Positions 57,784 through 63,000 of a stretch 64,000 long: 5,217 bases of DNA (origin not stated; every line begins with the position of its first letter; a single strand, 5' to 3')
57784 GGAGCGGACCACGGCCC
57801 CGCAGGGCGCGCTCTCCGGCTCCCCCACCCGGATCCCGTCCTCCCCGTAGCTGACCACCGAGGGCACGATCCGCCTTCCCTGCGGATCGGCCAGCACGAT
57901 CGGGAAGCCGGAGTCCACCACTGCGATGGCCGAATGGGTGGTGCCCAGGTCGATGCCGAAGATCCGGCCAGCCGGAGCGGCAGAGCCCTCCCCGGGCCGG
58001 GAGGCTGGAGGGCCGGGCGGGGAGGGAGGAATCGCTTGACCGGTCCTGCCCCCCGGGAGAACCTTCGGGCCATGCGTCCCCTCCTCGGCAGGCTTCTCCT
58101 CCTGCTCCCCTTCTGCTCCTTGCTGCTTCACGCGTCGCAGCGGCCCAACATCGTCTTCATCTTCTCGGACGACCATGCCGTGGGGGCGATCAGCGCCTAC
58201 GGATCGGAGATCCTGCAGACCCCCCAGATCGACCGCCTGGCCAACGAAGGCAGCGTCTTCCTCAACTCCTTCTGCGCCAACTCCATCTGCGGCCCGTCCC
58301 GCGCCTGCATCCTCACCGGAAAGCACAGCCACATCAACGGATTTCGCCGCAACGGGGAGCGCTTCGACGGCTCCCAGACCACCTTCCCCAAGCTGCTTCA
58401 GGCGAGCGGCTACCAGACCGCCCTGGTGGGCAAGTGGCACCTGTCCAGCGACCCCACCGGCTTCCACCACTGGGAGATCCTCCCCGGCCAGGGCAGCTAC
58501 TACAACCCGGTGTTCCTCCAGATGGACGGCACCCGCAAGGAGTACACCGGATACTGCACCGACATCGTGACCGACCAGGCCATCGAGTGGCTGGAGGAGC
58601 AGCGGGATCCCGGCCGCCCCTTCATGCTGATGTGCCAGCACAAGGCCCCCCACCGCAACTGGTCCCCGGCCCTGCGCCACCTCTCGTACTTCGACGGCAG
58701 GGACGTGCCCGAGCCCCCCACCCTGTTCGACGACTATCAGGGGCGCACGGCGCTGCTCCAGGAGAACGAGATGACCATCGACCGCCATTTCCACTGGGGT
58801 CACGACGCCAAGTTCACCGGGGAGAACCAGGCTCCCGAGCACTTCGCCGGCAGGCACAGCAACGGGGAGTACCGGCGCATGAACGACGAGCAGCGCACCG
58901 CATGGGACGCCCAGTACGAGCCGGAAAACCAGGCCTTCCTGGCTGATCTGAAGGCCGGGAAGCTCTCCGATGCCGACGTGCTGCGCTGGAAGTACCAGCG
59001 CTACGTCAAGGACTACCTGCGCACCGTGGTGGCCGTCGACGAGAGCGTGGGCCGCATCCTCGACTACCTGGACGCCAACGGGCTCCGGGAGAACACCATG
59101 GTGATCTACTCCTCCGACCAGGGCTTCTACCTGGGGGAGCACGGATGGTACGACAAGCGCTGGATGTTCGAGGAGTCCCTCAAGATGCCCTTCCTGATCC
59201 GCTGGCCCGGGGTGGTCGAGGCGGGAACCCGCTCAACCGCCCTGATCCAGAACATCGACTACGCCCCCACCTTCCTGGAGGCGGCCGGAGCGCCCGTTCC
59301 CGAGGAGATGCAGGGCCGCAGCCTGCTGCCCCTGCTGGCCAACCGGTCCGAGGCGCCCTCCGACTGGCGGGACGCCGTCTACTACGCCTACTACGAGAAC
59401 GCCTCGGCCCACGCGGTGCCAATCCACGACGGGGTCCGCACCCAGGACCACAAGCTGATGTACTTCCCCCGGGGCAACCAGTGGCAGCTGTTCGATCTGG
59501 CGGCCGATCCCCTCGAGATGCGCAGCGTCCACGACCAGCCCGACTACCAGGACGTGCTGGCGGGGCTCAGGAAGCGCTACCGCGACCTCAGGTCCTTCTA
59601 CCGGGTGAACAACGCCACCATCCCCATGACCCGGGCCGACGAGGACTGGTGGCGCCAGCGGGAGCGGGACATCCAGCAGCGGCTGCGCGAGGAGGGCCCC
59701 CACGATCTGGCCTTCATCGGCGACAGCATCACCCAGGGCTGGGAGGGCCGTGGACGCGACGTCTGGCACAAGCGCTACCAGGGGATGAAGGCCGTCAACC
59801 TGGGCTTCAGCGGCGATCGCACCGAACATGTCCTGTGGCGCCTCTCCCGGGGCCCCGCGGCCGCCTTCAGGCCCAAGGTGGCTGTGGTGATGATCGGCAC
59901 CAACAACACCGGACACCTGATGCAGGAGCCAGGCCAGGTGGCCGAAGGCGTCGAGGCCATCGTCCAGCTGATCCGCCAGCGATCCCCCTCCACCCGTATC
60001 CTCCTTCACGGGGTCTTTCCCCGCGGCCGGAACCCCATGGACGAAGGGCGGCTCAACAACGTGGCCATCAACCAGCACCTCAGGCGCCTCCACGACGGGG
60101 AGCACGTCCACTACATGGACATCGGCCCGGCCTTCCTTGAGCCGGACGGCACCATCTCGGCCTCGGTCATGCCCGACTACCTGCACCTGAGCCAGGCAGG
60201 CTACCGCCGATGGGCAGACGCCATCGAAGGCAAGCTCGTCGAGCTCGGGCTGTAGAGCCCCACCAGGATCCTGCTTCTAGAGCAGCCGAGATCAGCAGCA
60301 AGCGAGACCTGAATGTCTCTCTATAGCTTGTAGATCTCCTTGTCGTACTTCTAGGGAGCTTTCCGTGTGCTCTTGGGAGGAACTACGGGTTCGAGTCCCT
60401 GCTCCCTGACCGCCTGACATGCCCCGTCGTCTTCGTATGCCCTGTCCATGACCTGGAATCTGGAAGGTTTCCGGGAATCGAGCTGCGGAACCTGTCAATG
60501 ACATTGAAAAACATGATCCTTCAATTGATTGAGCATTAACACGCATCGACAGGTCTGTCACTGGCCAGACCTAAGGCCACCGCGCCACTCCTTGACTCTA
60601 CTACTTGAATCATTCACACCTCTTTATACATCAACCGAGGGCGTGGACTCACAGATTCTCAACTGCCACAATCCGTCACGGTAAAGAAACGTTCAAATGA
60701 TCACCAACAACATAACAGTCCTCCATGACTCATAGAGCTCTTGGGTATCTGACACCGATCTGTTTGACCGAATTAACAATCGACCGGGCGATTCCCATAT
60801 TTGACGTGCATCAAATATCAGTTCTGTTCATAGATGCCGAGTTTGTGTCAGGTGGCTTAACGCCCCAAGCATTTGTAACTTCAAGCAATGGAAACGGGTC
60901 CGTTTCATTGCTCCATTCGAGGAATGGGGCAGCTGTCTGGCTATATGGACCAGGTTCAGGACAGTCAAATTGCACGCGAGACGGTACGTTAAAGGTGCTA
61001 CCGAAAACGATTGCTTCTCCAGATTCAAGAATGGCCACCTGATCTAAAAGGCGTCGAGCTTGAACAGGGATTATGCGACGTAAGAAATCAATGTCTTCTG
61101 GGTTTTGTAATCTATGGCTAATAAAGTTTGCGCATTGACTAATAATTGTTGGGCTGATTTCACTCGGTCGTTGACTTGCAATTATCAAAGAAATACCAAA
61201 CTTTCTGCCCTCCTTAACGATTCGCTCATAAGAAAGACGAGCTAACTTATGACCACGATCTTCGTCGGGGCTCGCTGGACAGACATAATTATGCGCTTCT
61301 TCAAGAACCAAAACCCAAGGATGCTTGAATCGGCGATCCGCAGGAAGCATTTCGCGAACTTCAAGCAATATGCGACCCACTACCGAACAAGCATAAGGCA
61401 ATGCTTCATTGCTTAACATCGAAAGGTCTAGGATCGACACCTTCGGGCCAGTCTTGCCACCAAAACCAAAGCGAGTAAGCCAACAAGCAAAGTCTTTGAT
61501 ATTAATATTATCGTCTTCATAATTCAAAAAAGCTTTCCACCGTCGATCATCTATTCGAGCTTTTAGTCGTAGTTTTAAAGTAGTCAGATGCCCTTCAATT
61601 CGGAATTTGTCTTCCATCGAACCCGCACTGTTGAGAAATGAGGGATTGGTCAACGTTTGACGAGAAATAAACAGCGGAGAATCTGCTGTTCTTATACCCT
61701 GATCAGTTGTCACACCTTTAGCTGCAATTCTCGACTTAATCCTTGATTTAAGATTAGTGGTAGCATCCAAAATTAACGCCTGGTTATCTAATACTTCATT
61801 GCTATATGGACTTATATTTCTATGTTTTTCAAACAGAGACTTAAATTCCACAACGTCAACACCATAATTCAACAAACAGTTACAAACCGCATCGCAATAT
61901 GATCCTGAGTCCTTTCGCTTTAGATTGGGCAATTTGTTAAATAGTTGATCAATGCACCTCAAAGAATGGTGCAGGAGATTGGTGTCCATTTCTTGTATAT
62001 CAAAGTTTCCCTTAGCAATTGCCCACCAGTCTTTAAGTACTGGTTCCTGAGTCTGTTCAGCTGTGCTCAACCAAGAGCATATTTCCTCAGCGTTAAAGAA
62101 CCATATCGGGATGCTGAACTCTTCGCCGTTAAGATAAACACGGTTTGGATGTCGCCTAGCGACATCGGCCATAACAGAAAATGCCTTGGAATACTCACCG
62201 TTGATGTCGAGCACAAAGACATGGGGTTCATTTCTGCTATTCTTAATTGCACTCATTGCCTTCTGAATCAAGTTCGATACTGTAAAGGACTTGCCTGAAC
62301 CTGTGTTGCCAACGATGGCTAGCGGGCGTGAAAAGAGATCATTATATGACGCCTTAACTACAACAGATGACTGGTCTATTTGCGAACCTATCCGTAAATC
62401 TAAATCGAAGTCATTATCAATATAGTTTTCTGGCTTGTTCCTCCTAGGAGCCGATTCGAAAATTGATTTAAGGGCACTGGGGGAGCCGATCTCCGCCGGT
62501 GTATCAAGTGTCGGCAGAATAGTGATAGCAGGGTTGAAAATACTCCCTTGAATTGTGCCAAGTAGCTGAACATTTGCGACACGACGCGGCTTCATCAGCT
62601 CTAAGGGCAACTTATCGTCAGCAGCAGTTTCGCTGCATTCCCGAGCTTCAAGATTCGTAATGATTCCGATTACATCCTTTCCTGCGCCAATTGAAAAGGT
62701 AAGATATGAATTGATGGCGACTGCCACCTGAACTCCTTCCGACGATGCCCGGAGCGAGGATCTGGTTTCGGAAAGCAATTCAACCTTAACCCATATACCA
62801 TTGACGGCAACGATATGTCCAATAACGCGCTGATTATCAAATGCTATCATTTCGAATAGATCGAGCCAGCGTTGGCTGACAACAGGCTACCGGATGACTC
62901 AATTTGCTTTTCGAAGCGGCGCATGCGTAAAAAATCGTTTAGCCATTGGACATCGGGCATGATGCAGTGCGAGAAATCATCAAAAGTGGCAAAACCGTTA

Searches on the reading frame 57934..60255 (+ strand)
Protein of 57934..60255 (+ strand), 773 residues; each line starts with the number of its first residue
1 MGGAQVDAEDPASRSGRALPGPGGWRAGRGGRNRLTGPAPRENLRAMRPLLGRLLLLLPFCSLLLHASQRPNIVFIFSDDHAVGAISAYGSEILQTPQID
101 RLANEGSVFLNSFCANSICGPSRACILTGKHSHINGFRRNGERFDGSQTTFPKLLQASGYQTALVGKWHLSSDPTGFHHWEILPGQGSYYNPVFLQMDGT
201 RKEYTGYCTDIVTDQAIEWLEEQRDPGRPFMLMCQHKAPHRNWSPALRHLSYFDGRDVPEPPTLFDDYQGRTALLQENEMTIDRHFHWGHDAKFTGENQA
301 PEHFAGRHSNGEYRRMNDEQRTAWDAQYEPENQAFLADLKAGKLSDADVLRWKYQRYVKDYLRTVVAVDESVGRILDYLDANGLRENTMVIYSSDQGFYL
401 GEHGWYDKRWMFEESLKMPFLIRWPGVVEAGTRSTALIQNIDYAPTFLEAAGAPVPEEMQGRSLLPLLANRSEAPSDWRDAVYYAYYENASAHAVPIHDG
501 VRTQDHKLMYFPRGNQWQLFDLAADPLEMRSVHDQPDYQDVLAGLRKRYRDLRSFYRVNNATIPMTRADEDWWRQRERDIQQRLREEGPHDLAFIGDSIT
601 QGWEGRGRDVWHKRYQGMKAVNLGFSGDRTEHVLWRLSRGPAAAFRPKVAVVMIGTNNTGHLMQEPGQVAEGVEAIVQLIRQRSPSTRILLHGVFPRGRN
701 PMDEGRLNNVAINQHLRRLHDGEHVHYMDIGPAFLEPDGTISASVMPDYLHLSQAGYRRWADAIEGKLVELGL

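Call 27: search_protein_families(library=pfam, proteins=[window:57934-60255:+], max_evalue=0.01)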
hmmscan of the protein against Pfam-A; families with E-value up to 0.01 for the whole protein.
window:57934-60255:+ (773 aa): 5 families
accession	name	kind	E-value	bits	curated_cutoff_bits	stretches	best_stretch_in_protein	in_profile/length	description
PF16347.10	SGSH_C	-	3.6e-54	183.5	29.3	1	401-553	1-152/154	N-sulphoglucosamine sulphohydrolase, C-terminal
PF00884.28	Sulfatase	-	1.2e-51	176.3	25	1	71-453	1-301/301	Sulfatase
PF13472.12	Lipase_GDSL_2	-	1.6e-32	113.9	32.9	1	594-759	1-178/178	GDSL-like Lipase/Acylhydrolase family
PF00657.28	Lipase_GDSL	-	1.4e-13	51.9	23.6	1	593-764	2-208/208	GDSL-like Lipase/Acylhydrolase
PF01663.27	Phosphodiest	-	3.8e-07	30.5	23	1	95-399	19-222/342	Type I phosphodiesterase / nucleotide pyrophosphatase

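Call 31: find_encoding_contigs(protein=window:57934-60255:+, flank=10000, max_places=10)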
Protein window:57934-60255:+ (773 aa): 1 contig read that carries it; 1 place shown.
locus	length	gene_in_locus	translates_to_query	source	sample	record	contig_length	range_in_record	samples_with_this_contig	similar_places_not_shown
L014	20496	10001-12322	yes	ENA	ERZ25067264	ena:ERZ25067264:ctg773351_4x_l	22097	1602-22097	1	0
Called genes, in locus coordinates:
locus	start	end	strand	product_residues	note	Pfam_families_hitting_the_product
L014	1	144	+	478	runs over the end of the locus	PF00361:Proton_antipo_M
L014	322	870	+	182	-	-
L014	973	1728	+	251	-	PF01557:FAA_hydrolase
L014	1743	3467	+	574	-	PF00587:tRNA-synt_2b, PF04073:tRNA_edit, PF03129:HGTP_anticodon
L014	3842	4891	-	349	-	-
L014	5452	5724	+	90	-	-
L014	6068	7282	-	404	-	PF06245:DUF1015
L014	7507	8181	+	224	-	PF05198:IF3_N, PF00707:IF3_C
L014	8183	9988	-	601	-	PF00012:HSP70, PF06723:MreB_Mbl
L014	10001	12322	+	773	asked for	PF00884:Sulfatase, PF01663:Phosphodiest (weak), PF16347:SGSH_C, PF00657:Lipase_GDSL, PF13472:Lipase_GDSL_2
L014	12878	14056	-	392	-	-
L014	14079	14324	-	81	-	PF01935:DUF87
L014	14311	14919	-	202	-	-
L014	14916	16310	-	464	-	PF13289:SIR2_2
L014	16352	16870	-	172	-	-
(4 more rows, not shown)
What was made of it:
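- The segment between copies 2 and 3 holds core genes such as IF3 (calls 27, 31).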

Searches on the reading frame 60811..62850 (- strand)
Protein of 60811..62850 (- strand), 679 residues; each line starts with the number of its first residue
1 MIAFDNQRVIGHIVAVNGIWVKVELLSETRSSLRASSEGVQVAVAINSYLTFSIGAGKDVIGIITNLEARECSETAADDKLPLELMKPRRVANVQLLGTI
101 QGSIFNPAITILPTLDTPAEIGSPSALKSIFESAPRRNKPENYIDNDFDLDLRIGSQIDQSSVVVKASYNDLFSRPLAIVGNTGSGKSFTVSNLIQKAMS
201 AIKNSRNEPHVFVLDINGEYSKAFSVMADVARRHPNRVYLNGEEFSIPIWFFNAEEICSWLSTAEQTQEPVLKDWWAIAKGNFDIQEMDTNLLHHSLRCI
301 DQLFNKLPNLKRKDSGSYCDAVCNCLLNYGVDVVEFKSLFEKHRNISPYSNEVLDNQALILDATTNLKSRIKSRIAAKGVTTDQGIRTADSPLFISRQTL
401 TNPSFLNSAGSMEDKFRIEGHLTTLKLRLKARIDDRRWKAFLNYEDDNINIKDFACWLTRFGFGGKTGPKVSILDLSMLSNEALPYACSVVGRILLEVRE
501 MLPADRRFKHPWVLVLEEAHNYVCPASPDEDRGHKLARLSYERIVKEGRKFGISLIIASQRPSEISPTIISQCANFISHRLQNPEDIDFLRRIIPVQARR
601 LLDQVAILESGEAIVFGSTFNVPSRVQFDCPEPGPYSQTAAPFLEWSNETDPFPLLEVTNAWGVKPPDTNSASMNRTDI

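Call 14: search_protein_families(library=pfam, proteins=[window:60811-62850:-], max_evalue=0.01)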
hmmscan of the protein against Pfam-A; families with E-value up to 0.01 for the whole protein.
window:60811-62850:- (679 aa): 3 families
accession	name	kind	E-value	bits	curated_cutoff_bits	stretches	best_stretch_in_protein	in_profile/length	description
PF01935.23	DUF87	-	4.9e-22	79.5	23.2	1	153-293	2-141/220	Helicase HerA, central domain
PF01580.24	FtsK_SpoIIIE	-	5.4e-06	26.4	24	1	170-216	33-79/221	FtsK/SpoIIIE family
PF10412.15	TrwB_AAD_bind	-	0.0031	16.9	20.5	0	177-225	18-60/387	Type IV secretion-system coupling protein DNA-binding domain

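Call 30: find_encoding_contigs(protein=window:60811-62850:-, flank=10000, max_places=10)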
Protein window:60811-62850:- (679 aa): 2 contigs read that carry it; 1 place shown.
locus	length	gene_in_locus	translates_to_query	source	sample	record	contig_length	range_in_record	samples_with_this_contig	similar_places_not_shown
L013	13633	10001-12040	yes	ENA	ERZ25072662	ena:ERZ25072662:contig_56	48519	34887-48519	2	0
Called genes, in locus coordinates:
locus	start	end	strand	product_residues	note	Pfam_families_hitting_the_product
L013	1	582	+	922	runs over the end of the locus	PF12161:HsdM_N, PF02384:N6_Mtase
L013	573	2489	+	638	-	-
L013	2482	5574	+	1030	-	PF04313:HSDR_N, PF04851:ResIII, PF18766:SWI2_SNF2, PF22679:T1R_D3-like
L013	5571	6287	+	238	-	PF01863:YgjP-like, PF10263:SprT-like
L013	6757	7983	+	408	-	PF13542:HTH_Tnp_ISL3, PF01610:DDE_Tnp_ISL3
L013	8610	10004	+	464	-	PF13289:SIR2_2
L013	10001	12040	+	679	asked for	PF01580:FtsK_SpoIIIE (faint), PF01935:DUF87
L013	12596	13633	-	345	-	?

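Call 52: search_protein_families(library=padloc, proteins=[window:60811-62850:-], max_evalue=0.001)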
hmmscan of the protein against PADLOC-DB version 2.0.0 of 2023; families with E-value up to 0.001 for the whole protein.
window:60811-62850:- (679 aa): 16 families
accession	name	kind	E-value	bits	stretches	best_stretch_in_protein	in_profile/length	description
PDLC04106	HerA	-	0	1016.7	1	5-665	2-665/667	-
PDLC04102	HerA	-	1.5e-97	325.6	1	3-651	3-642/654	-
PDLC04105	HerA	-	1.9e-87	292.2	2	368-662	277-569/576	-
PDLC04098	HerA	-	1.1e-74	250.2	1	4-628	7-646/686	-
PDLC02185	HerA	-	9.5e-63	210.8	2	461-649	394-582/585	-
PDLC04100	HerA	-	1.8e-60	203.3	2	412-650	338-576/580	-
PDLC02188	HerA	-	2e-60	203.3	1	159-662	129-576/578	-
PDLC04103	HerA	-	5.9e-50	168.2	2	419-645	353-573/579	-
PDLC04097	HerA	-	5.4e-48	162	2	491-629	454-593/618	-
PDLC04104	HerA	-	1e-46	157.5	1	409-650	119-358/379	-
PDLC04140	mad8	-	1.3e-19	68.9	2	493-629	176-300/314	mads_8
PDLC04101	HerA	-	9.5e-18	62.1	1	2-261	6-252/400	-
PDLC01055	HerA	-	6.8e-13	46.3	2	148-222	135-201/532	Type III coevolved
PDLC04099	HerA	-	4.9e-11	40.3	1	2-222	4-212/214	-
PDLC04107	HerA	-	2.1e-10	38.1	1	4-259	8-255/306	-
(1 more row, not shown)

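Call 53: find_homologous_proteins(query=L013:1-579:+, max_evalue=1e-20)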
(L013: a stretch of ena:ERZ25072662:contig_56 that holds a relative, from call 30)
Query L013:1-579:+ (193 aa): 681 proteins with E <= 1e-20 among 1137 candidates; the best 120 are listed.
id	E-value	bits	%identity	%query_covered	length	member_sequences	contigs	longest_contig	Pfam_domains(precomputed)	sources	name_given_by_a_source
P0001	1.5e-87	310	78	99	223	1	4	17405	-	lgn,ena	-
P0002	1.1e-85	304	77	100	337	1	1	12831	-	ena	-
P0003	5.3e-82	292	74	100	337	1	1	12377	-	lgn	-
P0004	2.2e-81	290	74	100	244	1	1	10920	-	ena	-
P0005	1.3e-80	288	73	99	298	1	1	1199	-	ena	-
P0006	1.9e-78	281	71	99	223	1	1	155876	-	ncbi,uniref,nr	ncbi:hypothetical protein JWG39_06800 [Desulforhopalus vacuolatus]|uniref:hypothetical protein n=1 T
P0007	5.2e-78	279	74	96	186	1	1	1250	-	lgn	-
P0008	4.6e-76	273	66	99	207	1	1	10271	-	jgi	jgi:type I restriction enzyme M protein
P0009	1.6e-71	258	65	99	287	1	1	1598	-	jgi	jgi:type I restriction enzyme M protein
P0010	2.3e-71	258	65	99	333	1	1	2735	-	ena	-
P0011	1.4e-70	255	67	98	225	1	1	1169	-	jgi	-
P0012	3.1e-69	251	65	99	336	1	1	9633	-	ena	-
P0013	6.6e-63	230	64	99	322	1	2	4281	-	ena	-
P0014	7.2e-62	227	60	100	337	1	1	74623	-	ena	-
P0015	2.7e-61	225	63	100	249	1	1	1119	-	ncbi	-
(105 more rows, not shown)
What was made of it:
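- Tried and rejected: One protein search to extend the contig: failed (call 53).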

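Call 56: list_cluster_members(proteins=[window:60811-62850:-, window:57934-60255:+, window:55440-56114:+, window:15752-16519:+, window:36363-37532:-, window:35332-35913:-])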
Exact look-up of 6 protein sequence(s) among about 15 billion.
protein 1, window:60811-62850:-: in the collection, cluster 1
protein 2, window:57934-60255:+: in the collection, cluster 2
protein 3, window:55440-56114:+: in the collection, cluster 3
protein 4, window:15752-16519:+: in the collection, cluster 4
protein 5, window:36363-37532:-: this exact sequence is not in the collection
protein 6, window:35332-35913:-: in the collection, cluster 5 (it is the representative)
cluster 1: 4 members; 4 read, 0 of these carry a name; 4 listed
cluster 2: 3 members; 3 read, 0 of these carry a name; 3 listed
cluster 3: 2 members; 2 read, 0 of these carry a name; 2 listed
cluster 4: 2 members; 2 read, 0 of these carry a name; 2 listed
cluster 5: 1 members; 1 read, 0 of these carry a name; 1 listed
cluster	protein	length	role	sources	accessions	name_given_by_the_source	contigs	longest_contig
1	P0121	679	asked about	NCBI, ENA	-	-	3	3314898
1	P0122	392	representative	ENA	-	-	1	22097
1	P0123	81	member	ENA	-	-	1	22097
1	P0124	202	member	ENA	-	-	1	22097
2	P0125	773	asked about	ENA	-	-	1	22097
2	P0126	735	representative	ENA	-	-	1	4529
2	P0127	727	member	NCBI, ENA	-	-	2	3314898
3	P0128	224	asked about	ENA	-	-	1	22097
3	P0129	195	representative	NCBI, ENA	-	-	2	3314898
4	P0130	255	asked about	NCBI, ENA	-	-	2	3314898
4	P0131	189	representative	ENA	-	-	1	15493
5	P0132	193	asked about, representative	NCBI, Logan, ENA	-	-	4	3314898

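Call 80: find_homologous_proteins(query=L013:573-2486:+, max_evalue=1e-50)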
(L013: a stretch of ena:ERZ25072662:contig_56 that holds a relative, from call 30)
Query L013:573-2486:+ (638 aa): 3265 proteins with E <= 1e-50 among 8000 candidates; the best 120 are listed.
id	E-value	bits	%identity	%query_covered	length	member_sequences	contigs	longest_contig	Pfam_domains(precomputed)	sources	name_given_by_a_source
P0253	0.0e+0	1435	100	100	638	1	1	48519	-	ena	-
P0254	0.0e+0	1046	100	74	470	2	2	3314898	-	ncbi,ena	-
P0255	3.0e-284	962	88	78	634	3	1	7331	PF01420.26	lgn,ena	-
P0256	1.8e-283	960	87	79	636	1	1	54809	PF01420.26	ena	-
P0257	6.9e-270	915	83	78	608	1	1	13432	PF01420.26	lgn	-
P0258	5.9e-268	909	84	77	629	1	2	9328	PF01420.26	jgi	-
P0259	2.1e-264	897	83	77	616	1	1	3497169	PF01420.26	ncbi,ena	-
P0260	5.2e-261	886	61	97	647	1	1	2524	PF01420.26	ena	-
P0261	6.7e-261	885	84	74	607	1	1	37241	PF01420.26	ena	-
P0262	1.7e-228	778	72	77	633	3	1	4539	PF01420.26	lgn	-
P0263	1.7e-208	712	67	76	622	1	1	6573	PF01420.26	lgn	-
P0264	1.4e-204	699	72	71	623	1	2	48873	PF01420.26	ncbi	-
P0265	2.0e-200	685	69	71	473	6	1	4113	PF01420.26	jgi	jgi:type I restriction enzyme S subunit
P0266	9.9e-197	673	67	72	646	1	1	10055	PF01420.26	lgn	-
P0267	7.4e-189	647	64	72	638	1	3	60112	PF01420.26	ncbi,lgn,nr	ncbi:MAG: hypothetical protein F9K17_02915 [Phycisphaerae bacterium]|nr:MAG: hypothetical protein F9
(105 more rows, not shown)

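Call 81: find_encoding_contigs(protein=P0254, flank=10000, max_places=4)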
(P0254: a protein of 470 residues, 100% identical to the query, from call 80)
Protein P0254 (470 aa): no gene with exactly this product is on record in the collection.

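Call 82: find_encoding_contigs(protein=P0253, flank=10000, max_places=4)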
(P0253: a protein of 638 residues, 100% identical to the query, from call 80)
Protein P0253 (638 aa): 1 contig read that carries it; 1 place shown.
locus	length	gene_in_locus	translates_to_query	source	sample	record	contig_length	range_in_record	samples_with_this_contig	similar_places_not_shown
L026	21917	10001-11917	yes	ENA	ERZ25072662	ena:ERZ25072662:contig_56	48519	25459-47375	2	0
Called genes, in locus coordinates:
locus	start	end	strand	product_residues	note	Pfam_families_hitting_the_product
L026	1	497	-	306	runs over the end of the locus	PF00437:T2SSE, PF01580:FtsK_SpoIIIE (faint), PF04851:ResIII (weak), PF10412:TrwB_AAD_bind (faint)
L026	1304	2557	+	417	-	PF13173:AAA_14, PF13635:DUF4143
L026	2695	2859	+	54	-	-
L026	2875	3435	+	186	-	PF05598:DUF772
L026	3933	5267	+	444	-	PF00078:RVT_1, PF08388:GIIM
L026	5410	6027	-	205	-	PF00665:rve, PF13683:rve_3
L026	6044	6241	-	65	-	PF13276:HTH_21 (weak)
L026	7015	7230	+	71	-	PF12728:HTH_17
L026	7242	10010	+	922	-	PF12161:HsdM_N, PF02384:N6_Mtase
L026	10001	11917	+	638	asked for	-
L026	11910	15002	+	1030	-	PF04313:HSDR_N, PF04851:ResIII, PF18766:SWI2_SNF2, PF22679:T1R_D3-like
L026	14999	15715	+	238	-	PF01863:YgjP-like, PF10263:SprT-like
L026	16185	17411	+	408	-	PF13542:HTH_Tnp_ISL3, PF01610:DDE_Tnp_ISL3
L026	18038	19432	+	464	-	PF13289:SIR2_2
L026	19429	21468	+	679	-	PF01580:FtsK_SpoIIIE (faint), PF01935:DUF87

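Call 85: search_protein_families(library=ncbifam, proteins=[L026:5410-6027:-, L026:6044-6241:-, L026:3933-5267:+, L026:2875-3435:+, L026:7015-7230:+], max_evalue=0.001)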
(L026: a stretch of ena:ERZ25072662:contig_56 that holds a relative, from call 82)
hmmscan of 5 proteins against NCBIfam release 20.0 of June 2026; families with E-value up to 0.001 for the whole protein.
L026:5410-6027:- (205 aa): 2 families
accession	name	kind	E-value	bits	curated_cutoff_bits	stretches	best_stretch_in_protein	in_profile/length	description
NF033516.0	transpos_IS3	equivalog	1.4e-37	129.8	160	1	8-140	224-358/369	IS3 family transposase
NF033577.2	transpos_IS481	equivalog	1.9e-16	60.4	224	1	14-141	145-274/284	IS481 family transposase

L026:6044-6241:- (65 aa): 0 families

L026:3933-5267:+ (444 aa): 4 families
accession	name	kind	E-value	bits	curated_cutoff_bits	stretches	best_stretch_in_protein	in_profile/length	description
TIGR04416.1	group_II_RT_mat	equivalog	2.2e-95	319.8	300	1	44-409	3-352/353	group II intron reverse transcriptase/maturase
NF041746.1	Drt2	equivalog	8.1e-14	51.6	390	1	224-322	216-321/416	antiviral reverse transcriptase Drt2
NF038233.2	retron_St85_RT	exception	1.5e-09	37.6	235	1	93-279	23-183/289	retron St85 family RNA-directed DNA polymerase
NF041747.1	Drt3a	equivalog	5.9e-09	35.7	200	1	167-356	112-297/412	antiviral reverse transcriptase Drt3a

L026:2875-3435:+ (186 aa): 2 families
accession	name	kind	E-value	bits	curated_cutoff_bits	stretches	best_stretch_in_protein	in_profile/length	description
NF033551.1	transpos_IS1182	equivalog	3.1e-32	112.1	270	1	1-172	57-233/488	IS1182 family transposase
NF033581.1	transpos_IS5_4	equivalog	3e-05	23.5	140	1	15-92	50-133/285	IS5 family transposase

L026:7015-7230:+ (71 aa): 2 families
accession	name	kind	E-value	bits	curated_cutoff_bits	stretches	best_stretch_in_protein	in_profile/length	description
NF047737.1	antiphage_MADS1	equivalog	5.1e-18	65.1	80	1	5-53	1-49/49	methylation-associated defense system helix-turn-helix domain-containing protein MAD1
TIGR01764.1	excise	domain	2.5e-12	47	28.8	1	10-54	4-48/49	excisionase family DNA-binding protein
